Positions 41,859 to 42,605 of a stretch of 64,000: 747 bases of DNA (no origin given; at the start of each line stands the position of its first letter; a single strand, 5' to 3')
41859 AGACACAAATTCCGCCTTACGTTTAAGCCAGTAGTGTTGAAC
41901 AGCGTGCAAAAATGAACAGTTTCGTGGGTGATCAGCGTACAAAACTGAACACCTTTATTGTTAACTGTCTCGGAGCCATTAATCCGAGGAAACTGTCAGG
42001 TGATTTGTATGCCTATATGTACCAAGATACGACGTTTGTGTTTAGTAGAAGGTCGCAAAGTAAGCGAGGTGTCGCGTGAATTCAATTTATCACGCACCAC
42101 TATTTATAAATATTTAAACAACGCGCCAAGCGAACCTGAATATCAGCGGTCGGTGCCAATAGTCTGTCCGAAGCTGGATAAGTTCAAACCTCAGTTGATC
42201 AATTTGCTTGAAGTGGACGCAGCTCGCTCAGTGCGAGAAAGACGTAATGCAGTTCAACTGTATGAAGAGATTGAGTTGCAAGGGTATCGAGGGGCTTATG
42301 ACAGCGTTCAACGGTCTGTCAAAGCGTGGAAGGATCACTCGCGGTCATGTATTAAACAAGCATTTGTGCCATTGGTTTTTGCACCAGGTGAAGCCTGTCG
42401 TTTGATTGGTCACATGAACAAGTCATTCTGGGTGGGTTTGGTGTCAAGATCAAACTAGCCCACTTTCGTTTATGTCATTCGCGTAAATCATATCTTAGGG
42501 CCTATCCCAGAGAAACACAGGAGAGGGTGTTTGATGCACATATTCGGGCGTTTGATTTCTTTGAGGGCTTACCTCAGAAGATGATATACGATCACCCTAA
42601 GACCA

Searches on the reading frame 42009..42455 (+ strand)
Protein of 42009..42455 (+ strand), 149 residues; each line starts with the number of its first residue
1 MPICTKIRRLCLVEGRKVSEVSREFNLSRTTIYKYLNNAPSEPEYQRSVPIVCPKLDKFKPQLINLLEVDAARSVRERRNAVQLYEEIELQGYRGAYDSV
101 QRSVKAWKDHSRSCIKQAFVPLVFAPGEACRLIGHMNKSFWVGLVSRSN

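Call 87: search_protein_families(library=pfam, proteins=[window:42009-42455:+], max_evalue=0.001)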
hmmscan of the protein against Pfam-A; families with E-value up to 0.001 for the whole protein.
window:42009-42455:+ (149 aa): 3 families
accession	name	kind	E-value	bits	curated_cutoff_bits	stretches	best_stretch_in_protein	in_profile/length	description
PF02796.21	HTH_7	-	7.1e-06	26.5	23.8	1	14-37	20-43/45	Helix-turn-helix domain of resolvase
PF13384.12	HTH_23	-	0.00044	20.4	24.6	0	14-37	16-39/50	Homeodomain-like domain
PF13518.12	HTH_28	-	0.00057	20.4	25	0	11-36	8-33/52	Helix-turn-helix domain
